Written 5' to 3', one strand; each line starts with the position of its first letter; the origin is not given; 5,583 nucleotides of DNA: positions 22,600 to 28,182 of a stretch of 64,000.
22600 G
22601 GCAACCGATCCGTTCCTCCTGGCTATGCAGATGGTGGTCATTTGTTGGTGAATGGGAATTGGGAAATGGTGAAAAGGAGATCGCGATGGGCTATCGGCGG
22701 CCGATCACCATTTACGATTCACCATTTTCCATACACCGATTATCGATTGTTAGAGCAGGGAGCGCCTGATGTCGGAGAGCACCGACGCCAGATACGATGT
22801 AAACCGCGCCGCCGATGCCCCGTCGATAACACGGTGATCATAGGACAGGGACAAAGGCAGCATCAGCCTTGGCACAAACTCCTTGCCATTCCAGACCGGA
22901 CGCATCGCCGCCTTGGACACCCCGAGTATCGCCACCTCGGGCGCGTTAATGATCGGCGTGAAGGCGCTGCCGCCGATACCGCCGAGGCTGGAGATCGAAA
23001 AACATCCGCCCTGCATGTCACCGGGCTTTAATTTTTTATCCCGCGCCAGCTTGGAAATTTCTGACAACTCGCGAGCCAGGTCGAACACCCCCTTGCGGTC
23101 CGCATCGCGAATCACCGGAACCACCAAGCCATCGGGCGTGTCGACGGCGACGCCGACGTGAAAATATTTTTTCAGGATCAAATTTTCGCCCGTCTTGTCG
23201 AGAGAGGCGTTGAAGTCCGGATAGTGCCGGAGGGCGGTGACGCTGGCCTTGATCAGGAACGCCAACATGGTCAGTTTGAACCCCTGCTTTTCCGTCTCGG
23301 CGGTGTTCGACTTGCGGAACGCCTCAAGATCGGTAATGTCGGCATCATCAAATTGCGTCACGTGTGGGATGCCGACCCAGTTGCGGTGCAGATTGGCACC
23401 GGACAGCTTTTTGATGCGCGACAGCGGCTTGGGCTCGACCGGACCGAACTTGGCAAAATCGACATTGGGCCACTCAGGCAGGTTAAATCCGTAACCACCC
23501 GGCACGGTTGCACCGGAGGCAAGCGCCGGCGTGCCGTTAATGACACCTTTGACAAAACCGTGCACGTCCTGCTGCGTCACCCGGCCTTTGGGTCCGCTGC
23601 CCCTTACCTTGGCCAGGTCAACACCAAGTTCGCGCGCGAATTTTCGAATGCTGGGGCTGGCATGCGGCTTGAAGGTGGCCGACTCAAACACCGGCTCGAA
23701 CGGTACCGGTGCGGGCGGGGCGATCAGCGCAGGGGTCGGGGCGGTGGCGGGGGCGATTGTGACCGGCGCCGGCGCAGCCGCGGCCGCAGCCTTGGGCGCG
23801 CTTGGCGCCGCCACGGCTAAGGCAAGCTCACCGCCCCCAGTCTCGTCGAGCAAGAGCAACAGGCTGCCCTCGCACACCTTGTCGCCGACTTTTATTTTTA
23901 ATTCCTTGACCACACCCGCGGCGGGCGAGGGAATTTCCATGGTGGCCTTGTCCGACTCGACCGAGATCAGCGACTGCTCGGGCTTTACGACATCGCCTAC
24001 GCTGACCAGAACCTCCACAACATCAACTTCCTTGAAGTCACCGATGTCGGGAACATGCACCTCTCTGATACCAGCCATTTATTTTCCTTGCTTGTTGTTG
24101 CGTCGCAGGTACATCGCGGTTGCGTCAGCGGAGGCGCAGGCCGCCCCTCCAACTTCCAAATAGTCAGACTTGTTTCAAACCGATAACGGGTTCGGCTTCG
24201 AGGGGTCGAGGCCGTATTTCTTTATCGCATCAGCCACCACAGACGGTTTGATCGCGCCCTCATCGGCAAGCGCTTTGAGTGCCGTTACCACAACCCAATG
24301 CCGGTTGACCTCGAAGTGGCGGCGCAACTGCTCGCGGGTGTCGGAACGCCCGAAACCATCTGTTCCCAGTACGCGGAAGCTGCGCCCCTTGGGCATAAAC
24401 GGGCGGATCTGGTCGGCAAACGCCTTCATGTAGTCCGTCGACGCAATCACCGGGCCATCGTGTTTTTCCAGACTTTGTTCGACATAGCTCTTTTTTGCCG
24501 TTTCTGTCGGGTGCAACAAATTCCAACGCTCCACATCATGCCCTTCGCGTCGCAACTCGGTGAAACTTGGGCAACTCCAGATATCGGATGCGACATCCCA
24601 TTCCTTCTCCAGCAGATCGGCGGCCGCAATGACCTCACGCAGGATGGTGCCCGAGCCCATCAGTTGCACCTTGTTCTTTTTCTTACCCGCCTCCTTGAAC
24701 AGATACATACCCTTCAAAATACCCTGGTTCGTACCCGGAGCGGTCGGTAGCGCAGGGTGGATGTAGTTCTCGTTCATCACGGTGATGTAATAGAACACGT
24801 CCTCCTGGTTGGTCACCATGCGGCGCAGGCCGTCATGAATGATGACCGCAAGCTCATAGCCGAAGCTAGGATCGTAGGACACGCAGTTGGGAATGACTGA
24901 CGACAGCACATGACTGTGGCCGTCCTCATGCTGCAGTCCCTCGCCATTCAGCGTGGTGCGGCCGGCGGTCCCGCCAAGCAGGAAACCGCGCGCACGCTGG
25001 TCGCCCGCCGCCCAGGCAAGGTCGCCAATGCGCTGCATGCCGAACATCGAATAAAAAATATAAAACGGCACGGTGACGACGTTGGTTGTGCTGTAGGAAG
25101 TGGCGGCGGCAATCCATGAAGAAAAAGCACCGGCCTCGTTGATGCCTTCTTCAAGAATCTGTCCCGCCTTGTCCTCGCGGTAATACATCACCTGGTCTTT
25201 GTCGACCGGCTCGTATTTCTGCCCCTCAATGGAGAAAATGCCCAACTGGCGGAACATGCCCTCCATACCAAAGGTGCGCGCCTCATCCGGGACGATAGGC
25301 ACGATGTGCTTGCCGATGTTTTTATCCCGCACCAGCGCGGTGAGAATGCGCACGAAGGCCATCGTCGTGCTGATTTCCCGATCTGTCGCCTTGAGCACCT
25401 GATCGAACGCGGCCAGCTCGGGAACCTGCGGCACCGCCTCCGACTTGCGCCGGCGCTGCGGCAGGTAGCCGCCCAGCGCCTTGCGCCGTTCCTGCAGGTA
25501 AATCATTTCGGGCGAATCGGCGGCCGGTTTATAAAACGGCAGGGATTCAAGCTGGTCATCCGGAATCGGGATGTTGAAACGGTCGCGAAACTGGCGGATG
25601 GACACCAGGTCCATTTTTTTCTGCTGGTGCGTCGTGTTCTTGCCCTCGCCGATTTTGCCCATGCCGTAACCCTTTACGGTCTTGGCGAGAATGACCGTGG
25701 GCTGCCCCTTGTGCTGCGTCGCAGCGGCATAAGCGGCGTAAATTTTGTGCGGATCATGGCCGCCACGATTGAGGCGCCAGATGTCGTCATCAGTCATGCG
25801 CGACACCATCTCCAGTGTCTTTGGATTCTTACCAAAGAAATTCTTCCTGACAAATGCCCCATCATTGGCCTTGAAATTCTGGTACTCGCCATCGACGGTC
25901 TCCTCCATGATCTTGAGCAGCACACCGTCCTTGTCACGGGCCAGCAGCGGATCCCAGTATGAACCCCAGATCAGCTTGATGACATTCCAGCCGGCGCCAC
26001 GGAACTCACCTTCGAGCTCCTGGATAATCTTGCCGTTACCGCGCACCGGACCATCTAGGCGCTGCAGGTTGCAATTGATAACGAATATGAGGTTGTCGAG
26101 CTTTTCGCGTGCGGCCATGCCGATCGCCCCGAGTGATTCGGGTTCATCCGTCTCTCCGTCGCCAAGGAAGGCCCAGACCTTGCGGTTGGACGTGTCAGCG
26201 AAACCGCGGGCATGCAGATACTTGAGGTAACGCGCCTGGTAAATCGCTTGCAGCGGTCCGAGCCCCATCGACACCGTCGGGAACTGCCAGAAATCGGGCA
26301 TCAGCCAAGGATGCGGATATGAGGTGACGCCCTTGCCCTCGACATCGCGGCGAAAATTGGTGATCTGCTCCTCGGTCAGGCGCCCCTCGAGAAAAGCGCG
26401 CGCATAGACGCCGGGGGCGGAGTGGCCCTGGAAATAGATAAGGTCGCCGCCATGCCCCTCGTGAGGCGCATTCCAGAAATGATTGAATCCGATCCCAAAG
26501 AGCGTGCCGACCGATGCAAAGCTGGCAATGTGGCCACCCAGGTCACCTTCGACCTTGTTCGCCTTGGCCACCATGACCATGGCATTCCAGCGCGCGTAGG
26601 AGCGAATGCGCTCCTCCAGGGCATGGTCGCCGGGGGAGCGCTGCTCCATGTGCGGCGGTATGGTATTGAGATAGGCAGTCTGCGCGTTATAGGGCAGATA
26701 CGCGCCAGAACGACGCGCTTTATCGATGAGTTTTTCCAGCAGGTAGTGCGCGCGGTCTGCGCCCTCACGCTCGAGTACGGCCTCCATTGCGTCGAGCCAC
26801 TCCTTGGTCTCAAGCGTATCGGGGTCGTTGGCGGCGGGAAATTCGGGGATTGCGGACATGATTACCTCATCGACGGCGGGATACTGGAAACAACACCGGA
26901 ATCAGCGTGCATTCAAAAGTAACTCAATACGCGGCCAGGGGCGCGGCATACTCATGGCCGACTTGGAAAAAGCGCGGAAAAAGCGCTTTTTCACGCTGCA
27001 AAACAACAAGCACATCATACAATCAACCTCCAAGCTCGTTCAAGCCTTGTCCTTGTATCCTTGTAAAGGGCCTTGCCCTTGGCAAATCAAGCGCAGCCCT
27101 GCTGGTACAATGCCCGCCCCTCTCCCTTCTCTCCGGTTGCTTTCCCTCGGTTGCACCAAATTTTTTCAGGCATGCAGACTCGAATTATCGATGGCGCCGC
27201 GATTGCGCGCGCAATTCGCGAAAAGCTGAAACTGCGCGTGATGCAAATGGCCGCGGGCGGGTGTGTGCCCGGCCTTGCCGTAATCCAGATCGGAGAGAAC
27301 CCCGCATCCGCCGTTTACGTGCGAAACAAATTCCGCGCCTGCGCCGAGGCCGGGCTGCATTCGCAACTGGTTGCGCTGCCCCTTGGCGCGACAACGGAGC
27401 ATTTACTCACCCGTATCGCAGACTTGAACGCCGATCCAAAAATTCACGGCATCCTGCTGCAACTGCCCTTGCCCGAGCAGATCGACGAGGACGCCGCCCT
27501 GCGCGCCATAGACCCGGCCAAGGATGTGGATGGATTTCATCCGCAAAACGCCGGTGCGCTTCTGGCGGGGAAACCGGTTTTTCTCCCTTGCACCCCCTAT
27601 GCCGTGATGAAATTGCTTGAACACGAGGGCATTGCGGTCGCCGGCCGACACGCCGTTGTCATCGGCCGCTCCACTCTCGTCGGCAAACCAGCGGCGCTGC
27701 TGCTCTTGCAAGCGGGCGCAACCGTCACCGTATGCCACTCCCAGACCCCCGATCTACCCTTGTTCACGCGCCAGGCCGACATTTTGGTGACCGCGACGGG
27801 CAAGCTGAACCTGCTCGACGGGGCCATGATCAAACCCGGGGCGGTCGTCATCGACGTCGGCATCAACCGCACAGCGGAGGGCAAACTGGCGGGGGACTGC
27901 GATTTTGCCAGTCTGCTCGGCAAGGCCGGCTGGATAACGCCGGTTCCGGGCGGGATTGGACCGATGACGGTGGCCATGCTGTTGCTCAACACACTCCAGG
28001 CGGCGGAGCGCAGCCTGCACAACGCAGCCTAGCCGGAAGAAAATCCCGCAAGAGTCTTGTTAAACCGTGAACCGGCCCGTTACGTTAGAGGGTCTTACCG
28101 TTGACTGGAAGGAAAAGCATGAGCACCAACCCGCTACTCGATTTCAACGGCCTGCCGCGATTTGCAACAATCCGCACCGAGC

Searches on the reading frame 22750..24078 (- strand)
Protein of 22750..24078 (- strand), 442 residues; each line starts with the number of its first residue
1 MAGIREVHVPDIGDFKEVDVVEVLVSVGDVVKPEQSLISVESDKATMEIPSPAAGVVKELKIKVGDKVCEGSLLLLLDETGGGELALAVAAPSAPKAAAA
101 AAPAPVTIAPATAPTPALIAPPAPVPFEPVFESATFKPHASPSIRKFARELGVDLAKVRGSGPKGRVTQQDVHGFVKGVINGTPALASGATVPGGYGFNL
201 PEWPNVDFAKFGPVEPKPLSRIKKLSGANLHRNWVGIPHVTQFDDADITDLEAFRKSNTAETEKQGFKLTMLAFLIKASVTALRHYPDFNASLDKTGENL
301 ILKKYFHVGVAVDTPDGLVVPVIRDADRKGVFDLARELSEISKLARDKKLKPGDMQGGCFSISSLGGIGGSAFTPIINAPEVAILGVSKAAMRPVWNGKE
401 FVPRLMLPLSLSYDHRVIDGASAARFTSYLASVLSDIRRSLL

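Call 72: search_protein_families(library=pfam, proteins=[window:22750-24078:-], max_evalue=0.00001)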
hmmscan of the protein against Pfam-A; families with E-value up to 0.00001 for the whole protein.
window:22750-24078:- (442 aa): 3 families
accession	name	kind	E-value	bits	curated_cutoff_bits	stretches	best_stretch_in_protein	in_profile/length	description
PF00198.28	2-oxoacid_dh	-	4.3e-81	272.2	23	1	216-441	6-231/232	2-oxoacid dehydrogenases acyltransferase (catalytic domain)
PF00364.28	Biotin_lipoyl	-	1.2e-20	73.5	22.1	1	6-76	2-72/73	Biotin-requiring enzyme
PF02817.22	E3_binding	-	1.1e-16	61.2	23.7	1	138-172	1-35/36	e3 binding domain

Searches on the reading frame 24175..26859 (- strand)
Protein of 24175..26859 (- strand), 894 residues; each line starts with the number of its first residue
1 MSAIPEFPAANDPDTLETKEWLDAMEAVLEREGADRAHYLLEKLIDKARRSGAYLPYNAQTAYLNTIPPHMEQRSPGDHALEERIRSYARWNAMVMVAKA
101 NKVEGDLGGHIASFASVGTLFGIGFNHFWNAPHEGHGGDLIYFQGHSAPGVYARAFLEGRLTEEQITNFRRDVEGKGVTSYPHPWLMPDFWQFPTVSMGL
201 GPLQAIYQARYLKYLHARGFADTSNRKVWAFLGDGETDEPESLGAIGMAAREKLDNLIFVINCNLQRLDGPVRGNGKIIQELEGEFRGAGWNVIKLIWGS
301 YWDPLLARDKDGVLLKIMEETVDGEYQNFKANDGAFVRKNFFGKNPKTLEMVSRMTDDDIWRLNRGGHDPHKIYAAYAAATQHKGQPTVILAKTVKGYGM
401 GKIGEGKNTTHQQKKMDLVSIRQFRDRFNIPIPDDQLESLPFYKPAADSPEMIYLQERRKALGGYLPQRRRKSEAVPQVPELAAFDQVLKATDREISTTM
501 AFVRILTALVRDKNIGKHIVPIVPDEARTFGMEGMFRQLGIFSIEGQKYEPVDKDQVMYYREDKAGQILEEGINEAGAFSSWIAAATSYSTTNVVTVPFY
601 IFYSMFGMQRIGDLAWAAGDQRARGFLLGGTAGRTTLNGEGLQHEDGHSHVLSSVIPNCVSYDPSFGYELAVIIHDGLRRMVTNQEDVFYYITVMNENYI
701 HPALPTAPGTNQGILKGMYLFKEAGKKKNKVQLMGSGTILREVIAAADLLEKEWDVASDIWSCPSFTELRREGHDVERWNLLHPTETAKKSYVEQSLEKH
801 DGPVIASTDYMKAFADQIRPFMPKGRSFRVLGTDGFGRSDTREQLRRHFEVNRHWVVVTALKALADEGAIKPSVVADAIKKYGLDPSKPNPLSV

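Call 72: search_protein_families(library=pfam, proteins=[window:24175-26859:-], max_evalue=0.00001)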
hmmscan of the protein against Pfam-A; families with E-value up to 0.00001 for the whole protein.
window:24175-26859:- (894 aa): 3 families
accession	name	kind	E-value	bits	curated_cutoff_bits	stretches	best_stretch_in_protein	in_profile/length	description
PF17831.6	PDH_E1_M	-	3.6e-114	380.2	23.2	1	487-702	14-229/229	Pyruvate dehydrogenase E1 component middle domain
PF22613.1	Transketolase_C_1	-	2.4e-25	89.4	27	1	717-851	1-112/113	Transketolase-like TK C-terminal domain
PF00456.26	Transketolase_N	-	5e-13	49.2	22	1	140-295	58-212/334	Transketolase, thiamine diphosphate binding domain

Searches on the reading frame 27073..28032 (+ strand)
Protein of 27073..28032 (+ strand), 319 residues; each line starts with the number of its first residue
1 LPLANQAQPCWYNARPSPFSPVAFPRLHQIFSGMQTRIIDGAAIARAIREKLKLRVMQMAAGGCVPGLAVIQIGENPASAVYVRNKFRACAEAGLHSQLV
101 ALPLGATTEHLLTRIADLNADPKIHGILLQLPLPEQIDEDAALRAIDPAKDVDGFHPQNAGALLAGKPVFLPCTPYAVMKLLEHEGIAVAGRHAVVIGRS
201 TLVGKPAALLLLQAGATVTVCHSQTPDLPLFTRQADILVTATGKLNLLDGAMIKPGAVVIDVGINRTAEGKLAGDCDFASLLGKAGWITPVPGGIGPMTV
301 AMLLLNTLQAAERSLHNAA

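Call 73: search_protein_families(library=pfam, proteins=[window:27073-28032:+], max_evalue=0.00001)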
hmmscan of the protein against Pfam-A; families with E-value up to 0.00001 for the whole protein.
window:27073-28032:+ (319 aa): 2 families
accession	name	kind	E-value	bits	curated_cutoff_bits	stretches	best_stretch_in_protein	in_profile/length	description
PF02882.25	THF_DHG_CYH_C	-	9.6e-67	223.7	27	1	156-314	1-159/160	Tetrahydrofolate dehydrogenase/cyclohydrolase, NAD(P)-binding domain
PF00763.28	THF_DHG_CYH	-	7.6e-39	133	32.8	1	39-153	1-115/115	Tetrahydrofolate dehydrogenase/cyclohydrolase, catalytic domain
